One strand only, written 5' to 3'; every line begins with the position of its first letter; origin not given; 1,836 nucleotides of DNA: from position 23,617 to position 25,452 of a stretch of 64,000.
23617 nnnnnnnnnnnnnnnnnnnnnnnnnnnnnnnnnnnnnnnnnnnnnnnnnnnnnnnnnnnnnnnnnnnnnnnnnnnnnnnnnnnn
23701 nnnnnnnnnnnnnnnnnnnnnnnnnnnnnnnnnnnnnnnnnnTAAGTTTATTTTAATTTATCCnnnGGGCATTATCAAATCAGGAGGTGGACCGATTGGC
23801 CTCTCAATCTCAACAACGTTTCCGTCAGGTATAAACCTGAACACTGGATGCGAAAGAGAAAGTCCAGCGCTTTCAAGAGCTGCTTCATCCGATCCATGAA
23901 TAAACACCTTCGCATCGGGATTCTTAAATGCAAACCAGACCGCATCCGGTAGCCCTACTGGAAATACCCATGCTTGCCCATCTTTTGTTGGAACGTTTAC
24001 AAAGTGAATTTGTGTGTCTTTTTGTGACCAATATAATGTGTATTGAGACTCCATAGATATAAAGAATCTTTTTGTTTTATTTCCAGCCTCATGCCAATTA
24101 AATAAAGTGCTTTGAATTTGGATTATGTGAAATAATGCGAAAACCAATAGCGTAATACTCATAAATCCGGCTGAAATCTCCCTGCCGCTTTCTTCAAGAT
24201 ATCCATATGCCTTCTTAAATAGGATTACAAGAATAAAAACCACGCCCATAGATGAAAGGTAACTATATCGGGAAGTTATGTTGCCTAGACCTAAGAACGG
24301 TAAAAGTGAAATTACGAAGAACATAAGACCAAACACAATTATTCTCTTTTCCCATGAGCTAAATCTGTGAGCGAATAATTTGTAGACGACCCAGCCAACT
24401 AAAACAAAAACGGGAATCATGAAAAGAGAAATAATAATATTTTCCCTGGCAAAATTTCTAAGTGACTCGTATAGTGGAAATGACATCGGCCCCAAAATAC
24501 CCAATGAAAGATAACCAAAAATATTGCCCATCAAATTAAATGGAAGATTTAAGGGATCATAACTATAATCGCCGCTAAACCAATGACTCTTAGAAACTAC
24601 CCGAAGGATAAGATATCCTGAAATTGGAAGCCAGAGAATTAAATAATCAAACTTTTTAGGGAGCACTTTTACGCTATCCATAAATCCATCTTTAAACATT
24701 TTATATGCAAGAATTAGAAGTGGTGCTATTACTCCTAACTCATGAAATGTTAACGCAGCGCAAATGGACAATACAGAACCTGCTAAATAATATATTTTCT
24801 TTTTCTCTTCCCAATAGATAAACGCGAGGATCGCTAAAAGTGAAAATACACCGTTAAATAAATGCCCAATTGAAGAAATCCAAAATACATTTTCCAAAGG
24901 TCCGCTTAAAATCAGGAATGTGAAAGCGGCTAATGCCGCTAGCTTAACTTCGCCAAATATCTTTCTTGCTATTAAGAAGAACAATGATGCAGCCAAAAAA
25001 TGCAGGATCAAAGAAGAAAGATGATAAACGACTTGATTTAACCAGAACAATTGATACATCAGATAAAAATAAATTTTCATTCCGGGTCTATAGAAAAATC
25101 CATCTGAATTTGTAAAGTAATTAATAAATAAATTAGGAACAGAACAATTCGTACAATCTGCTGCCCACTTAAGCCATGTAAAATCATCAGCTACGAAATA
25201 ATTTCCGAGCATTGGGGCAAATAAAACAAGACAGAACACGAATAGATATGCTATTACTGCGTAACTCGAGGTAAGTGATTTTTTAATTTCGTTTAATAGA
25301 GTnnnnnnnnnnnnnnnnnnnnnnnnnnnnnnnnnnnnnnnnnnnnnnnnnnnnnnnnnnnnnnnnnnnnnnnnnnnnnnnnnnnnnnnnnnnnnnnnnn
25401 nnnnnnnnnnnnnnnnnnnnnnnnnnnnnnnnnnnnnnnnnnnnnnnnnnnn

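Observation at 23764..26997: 1077-aa fusion of an O-antigen-ligase/Wzy_C-like domain with a GT-C-like domain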

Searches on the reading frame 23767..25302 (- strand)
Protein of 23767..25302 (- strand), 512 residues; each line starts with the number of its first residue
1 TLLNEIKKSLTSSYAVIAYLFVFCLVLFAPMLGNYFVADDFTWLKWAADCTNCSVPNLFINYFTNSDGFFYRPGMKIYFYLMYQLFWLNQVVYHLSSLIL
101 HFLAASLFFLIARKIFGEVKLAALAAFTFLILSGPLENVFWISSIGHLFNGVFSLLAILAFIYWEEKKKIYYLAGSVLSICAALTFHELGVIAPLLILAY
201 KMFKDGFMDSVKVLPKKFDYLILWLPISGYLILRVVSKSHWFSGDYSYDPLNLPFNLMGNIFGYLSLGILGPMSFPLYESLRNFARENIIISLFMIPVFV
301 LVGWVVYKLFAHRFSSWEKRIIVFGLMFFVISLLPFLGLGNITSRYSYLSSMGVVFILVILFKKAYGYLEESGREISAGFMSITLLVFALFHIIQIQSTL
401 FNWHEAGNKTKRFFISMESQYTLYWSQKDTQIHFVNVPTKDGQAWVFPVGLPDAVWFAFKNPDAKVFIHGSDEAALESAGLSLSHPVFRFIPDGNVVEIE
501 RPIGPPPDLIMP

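Call 43: search_solved_structures(query=A2, max_evalue=10, show_alignments=2)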
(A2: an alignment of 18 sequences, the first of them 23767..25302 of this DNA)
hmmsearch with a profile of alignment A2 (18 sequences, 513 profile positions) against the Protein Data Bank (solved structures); distinct sequences matched with E-value up to 10: 0.

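Call 44: search_protein_families(library=pfam, alignment_id=A2, max_evalue=5)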
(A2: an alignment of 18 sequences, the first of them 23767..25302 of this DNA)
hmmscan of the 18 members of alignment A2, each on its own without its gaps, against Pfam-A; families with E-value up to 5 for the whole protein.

A. member 1, window:23767-25302:- (512 aa): 1 family
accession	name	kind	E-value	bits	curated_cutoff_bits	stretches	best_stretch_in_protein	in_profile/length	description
PF10306.14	FLILHELTA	-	0.31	11.8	25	1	177-214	22-52/80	Hypothetical protein FLILHELTA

B. families by the number of members that match (of 18 scanned): 6 families
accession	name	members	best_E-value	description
PF10306.14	FLILHELTA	2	0.31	Hypothetical protein FLILHELTA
PF02529.20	PetG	1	0.055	Cytochrome B6-F complex subunit 5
PF13903.11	Claudin_2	1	0.055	PMP-22/EMP/MP20/Claudin tight junction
PF03021.20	CM2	1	0.062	Influenza C virus M2 protein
PF15879.10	MWFE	1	0.36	NADH-ubiquinone oxidoreductase MWFE subunit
PF03908.18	Sec20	1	1.9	Sec20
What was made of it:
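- The C-half has no Pfam or PDB sequence match of its own (calls 43, 44).
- Tried and rejected: A member-by-member Pfam scan of 18 C-halves at E<=5 gave only noise (call 44).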

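Call 50: search_protein_representatives(alignment_id=A2)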
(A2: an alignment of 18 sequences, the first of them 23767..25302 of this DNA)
Query: 18 sequences, 513 profile positions. Proteins with E-value up to 0.001 (for the whole library): 38895; up to 1e-10: 9076; up to 1e-30: 134. The best 150 are listed.
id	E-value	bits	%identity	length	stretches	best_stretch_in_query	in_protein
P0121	1.1e-208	710.6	-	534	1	1-505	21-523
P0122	3.6e-176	603.4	-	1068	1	2-502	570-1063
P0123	1.3e-174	598.2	-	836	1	4-503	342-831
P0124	1.5e-163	561.8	-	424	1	83-505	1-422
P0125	5.0e-149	513.8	-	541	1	2-507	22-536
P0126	8.2e-142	490.0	-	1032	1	3-502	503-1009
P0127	6.3e-140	483.8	-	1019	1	1-501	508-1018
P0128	1.2e-139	482.8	-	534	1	2-507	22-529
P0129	1.1e-136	473.2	-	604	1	3-504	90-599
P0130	1.2e-135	469.7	-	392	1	123-505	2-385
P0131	3.0e-133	461.8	-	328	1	185-508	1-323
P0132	3.3e-129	448.4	-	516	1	12-502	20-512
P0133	1.0e-128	446.8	-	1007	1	3-501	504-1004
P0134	6.4e-127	440.9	-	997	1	2-502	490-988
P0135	5.6e-125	434.5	-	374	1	2-289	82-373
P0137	8.7e-113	394.3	-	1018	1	9-502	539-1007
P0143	9.6e-100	351.2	-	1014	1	15-502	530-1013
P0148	8.6e-92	325.0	-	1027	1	2-499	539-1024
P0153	1.3e-89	317.8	-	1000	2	5-500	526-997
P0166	1.1e-84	301.5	-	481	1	18-478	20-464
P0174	1.8e-73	264.6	-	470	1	18-456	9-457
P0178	1.6e-70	254.8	-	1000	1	6-498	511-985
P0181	4.4e-69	250.1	-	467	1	19-454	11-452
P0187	2.2e-67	244.5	-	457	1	17-460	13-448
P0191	1.9e-65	238.1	-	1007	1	12-461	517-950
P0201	7.2e-58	213.1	-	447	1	16-456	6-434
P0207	7.7e-54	199.8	-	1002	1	2-502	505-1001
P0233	4.0e-35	138.0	-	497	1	14-467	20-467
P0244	2.9e-32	128.6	-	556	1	15-461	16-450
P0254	1.0e-30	123.5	-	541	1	14-487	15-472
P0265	1.6e-29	119.6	-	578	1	17-459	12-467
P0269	2.6e-29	118.9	-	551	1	18-469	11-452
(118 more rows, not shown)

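Call 51: search_protein_families(library=pfam, proteins=[P0166, P0174, P0181, P0187, P0201, P0233, P0244, P0254, P0265, P0269], max_evalue=0.1)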
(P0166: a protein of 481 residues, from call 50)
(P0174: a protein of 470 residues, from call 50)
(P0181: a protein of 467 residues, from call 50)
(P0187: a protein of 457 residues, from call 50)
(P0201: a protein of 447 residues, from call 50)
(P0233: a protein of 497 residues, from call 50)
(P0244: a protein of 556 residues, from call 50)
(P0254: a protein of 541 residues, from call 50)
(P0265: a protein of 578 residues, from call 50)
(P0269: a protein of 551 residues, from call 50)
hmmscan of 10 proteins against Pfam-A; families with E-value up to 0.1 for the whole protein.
P0166 (481 aa): 0 families

P0174 (470 aa): 1 family
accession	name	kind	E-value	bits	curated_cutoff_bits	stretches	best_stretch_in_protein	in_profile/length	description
PF19107.5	DUF5794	-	0.029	15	25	1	283-333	78-127/128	Family of unknown function (DUF5794)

P0181 (467 aa): 1 family
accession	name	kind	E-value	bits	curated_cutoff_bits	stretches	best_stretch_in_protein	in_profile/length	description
PF16852.10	HHV-1_VABD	-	0.09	13.3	27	0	408-438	5-35/42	Herpes viral adaptor-to-host cellular mRNA binding domain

P0187 (457 aa): 0 families

P0201 (447 aa): 0 families

P0233 (497 aa): 0 families

P0244 (556 aa): 1 family
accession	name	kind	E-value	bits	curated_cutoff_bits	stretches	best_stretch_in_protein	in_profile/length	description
PF13231.12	PMT_2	-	9.2e-07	29.6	26.1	1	75-226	4-145/160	Dolichyl-phosphate-mannose-protein mannosyltransferase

P0254 (541 aa): 0 families

P0265 (578 aa): 0 families

P0269 (551 aa): 0 families
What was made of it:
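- On Pfam PMT_2 (PF13231): Only the remote standalone relative P0244 passes, at 29.6 bits (call 51).
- PMT_2 is above cutoff in standalone C-half relative P0244 (call 51).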

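Call 52: search_protein_families(library=pfam, proteins=[P0122, P0126, P0133, P0137, P0143, P0148, P0178, P0191, P0207], max_evalue=0.1)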
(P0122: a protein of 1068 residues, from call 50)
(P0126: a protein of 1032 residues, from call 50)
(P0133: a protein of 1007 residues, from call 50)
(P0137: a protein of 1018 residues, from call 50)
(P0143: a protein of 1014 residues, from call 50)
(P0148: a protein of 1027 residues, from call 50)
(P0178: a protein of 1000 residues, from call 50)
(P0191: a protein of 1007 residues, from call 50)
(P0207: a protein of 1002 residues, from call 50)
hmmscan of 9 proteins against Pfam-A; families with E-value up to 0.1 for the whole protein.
P0122 (1068 aa): 0 families

P0126 (1032 aa): 1 family
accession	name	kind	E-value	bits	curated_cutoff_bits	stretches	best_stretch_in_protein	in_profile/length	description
PF04932.20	Wzy_C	-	8.5e-09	35.8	31.7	1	221-426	2-149/149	O-Antigen ligase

P0133 (1007 aa): 1 family
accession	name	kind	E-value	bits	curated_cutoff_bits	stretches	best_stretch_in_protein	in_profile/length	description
PF04932.20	Wzy_C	-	3.3e-05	24.2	31.7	1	225-412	4-134/149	O-Antigen ligase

P0137 (1018 aa): 1 family
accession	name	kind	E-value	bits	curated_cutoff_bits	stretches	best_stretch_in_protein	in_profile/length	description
PF04932.20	Wzy_C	-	0.0016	18.7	31.7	2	222-280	3-65/149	O-Antigen ligase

P0143 (1014 aa): 1 family
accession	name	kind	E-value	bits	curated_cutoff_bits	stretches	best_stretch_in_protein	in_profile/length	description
PF04932.20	Wzy_C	-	0.024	14.9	31.7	2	228-292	1-68/149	O-Antigen ligase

P0148 (1027 aa): 1 family
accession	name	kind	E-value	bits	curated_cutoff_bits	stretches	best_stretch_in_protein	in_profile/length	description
PF04932.20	Wzy_C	-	0.0025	18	31.7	1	405-462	75-148/149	O-Antigen ligase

P0178 (1000 aa): 1 family
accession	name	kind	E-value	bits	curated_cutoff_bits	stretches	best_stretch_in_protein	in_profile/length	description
PF04932.20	Wzy_C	-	0.00041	20.6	31.7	1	225-431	3-148/149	O-Antigen ligase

P0191 (1007 aa): 0 families

P0207 (1002 aa): 0 families

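Call 57: search_solved_structures(query=P0126, max_evalue=10, show_alignments=3)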
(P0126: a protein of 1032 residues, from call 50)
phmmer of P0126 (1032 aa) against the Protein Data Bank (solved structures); distinct sequences matched with E-value up to 10: 1.
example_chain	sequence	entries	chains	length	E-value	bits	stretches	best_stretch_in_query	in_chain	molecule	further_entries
8szt_B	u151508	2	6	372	2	9.4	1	306-375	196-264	Histone deacetylase domain-containing protein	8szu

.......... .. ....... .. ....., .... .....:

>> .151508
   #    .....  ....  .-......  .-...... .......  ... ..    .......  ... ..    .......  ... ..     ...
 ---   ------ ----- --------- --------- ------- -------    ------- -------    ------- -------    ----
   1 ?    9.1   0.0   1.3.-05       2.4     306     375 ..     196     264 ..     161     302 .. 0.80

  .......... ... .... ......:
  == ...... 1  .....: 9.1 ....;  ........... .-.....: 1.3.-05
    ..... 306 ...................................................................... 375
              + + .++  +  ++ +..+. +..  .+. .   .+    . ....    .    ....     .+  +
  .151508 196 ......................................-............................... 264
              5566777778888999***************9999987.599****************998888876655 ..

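Call 60: find_homologous_proteins(query=P0191, max_evalue=0.001)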
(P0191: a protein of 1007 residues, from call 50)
Query P0191 (1007 aa): 1789 proteins with E <= 0.001 among 8000 candidates; the best 120 are listed.
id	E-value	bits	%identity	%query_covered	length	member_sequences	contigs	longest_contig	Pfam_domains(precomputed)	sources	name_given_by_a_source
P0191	0.0e+0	2243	100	100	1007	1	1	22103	-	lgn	-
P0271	0.0e+0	1080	50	99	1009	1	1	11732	-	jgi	jgi:hypothetical protein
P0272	0.0e+0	1048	50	99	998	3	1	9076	-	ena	-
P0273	0.0e+0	1046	50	99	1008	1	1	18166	-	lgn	-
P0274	0.0e+0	1041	50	99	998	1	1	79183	-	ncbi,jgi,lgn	-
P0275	0.0e+0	1035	48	99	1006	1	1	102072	PF04932.21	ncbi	-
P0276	0.0e+0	1026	50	99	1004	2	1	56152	PF04932.21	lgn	-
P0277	0.0e+0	1025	51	99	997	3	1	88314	-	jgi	jgi:hypothetical protein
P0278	0.0e+0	1023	48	99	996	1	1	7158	-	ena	-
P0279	0.0e+0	1022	50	99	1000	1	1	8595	-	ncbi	-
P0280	1.8e-296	1004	50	99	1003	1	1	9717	PF04932.21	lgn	-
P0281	7.8e-294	996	47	99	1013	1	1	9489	-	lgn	-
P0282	4.0e-293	993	48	99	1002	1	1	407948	-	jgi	jgi:hypothetical protein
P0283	1.6e-292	991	49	97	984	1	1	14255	-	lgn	-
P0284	1.0e-291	989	49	99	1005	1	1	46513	-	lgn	-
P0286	1.7e-290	985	49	99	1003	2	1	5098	PF04932.21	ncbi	-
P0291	3.4e-289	980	47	99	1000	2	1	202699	-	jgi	-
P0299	1.7e-287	975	49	99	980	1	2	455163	PF04932.21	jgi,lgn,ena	jgi:hypothetical protein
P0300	3.1e-287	974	47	99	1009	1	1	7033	PF04932.21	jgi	jgi:hypothetical protein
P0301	4.2e-287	973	48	99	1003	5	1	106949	PF04932.21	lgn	-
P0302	4.5e-287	973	48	99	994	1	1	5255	PF04932.21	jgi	jgi:hypothetical protein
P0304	1.9e-286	971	47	99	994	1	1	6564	PF04932.21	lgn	-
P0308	1.5e-285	968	48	99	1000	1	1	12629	PF04932.21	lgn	-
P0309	3.0e-285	967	47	99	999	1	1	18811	PF04932.21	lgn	-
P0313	5.8e-285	966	47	99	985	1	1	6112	PF04932.21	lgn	-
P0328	3.8e-281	954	49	99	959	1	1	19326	PF04932.21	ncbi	-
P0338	5.1e-280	950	48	99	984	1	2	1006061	PF04932.21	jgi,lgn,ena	jgi:hypothetical protein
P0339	8.6e-280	949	47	99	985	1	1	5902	PF04932.21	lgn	-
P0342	2.8e-279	948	46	99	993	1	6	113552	PF04932.21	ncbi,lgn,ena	ncbi:MAG: hypothetical protein AAB937_00315 [Patescibacteria group bacterium]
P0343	3.0e-279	947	47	99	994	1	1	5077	PF04932.21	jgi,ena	-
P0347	7.7e-279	946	47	100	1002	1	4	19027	PF04932.21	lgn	-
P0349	1.6e-278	945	46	99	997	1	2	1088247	-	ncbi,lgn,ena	-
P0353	3.8e-278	944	47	99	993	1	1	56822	PF04932.21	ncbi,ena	-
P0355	1.0e-277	942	47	99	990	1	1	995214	PF04932.21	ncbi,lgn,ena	-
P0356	1.3e-277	942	46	99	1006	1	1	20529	PF04932.21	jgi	jgi:O-Antigen ligase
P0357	1.4e-277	942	46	99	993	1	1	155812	PF04932.21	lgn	-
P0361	8.7e-277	939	46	99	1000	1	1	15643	-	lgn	-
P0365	2.1e-275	935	46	99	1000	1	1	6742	-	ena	-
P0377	4.1e-274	930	46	99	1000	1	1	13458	-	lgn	-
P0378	5.5e-274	930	47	100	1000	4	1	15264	-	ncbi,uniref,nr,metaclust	ncbi:hypothetical protein A3A63_02335 [Candidatus Gottesmanbacteria bacterium RIFCSPLOWO2_01_FULL_46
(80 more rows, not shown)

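Call 61: find_encoding_contigs(protein=P0349, flank=10000, max_places=1)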
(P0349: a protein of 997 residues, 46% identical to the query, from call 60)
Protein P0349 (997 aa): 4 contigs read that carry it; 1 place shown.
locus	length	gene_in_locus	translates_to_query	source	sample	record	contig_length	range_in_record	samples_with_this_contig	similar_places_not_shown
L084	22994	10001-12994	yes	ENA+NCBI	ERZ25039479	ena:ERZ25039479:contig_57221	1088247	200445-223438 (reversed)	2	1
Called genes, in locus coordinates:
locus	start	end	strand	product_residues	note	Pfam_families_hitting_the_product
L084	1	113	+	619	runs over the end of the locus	-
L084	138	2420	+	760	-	-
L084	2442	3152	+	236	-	PF00535:Glycos_transf_2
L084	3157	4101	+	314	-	PF01073:3Beta_HSD, PF01370:Epimerase, PF02719:Polysacc_synt_2 (faint), PF16363:GDP_Man_Dehyd, PF07993:NAD_binding_4 (weak)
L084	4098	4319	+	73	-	-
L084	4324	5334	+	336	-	PF01073:3Beta_HSD, PF01370:Epimerase, PF02719:Polysacc_synt_2, PF04321:RmlD_sub_bind, PF05368:NmrA (faint), PF08659:KR (weak), PF16363:GDP_Man_Dehyd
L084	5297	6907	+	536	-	-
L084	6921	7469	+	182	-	PF13439:Glyco_transf_4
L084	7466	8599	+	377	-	PF13439:Glyco_transf_4 (weak), PF20706:GT4-conflict, PF00534:Glycos_transf_1, PF13692:Glyco_trans_1_4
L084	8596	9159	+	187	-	PF00132:Hexapep (weak), PF14602:Hexapep_2 (weak)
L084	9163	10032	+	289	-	PF00535:Glycos_transf_2, PF13641:Glyco_tranf_2_3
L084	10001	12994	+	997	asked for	-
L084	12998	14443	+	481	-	PF02366:PMT (faint), PF13231:PMT_2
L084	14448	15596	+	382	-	PF13439:Glyco_transf_4, PF00534:Glycos_transf_1 (weak), PF13524:Glyco_trans_1_2, PF13692:Glyco_trans_1_4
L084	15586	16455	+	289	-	PF00535:Glycos_transf_2, PF13641:Glyco_tranf_2_3, PF13632:Glyco_trans_2_3 (weak)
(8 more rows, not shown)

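Call 62: find_encoding_contigs(protein=P0191, flank=10000, max_places=1)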
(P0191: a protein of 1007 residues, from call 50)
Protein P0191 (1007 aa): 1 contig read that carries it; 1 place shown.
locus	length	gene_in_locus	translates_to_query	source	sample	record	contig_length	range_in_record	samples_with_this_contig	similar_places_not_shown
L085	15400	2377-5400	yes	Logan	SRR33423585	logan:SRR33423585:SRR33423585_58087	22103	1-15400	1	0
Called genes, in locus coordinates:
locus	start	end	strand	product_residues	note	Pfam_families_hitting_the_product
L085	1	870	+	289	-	?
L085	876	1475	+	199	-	PF00132:Hexapep, PF14602:Hexapep_2 (weak)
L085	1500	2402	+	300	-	PF00535:Glycos_transf_2, PF13641:Glyco_tranf_2_3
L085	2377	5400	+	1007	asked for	-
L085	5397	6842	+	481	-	PF13231:PMT_2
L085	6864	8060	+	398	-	PF13439:Glyco_transf_4, PF13524:Glyco_trans_1_2 (weak), PF13692:Glyco_trans_1_4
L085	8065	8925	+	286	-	PF00535:Glycos_transf_2, PF13641:Glyco_tranf_2_3, PF13632:Glyco_trans_2_3 (weak)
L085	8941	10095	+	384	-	PF13439:Glyco_transf_4, PF13579:Glyco_trans_4_4, PF20706:GT4-conflict, PF00534:Glycos_transf_1, PF13692:Glyco_trans_1_4, PF13524:Glyco_trans_1_2 (weak)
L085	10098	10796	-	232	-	PF13399:LytR_C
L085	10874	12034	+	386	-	PF00534:Glycos_transf_1, PF13692:Glyco_trans_1_4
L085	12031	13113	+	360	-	PF00483:NTP_transferase, PF12804:NTP_transf_3 (weak), PF22640:ManC_GMP_beta-helix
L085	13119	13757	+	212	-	PF02397:Bac_transf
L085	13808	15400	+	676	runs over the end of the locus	PF13196:DUF4012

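Call 82: find_homologous_proteins(query=P0132, max_evalue=0.001)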
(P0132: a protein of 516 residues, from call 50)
Query P0132 (516 aa): 43 proteins with E <= 0.001 among 8000 candidates.
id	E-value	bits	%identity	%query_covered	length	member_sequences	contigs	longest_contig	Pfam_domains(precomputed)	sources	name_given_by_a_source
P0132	0.0e+0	1148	100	100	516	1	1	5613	-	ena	-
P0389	1.4e-129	451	43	98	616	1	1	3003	-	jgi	-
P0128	1.8e-124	435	44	97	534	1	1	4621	-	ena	-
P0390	2.8e-109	385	39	96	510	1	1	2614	-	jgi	jgi:hypothetical protein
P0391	3.8e-101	358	37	96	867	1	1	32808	PF04932.21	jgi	jgi:hypothetical protein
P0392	9.5e-100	353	42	93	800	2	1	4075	-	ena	-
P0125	1.8e-99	352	38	96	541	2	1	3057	-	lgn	-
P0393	8.4e-99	350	37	94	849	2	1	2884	-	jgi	-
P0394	6.2e-98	347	39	96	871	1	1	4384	-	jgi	-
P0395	3.5e-97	345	39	96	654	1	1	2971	-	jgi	jgi:hypothetical protein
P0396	6.0e-92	327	38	94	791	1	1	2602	-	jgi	jgi:hypothetical protein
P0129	1.4e-91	326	34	96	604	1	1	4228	-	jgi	jgi:hypothetical protein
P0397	1.9e-91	326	37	99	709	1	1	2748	-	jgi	jgi:hypothetical protein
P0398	2.4e-90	322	39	92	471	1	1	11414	-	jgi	jgi:hypothetical protein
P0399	8.0e-90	320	37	98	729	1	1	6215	-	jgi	jgi:hypothetical protein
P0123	4.5e-76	275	35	93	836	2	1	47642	PF04932.21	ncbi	-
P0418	1.1e-46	178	33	87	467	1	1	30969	-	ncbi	-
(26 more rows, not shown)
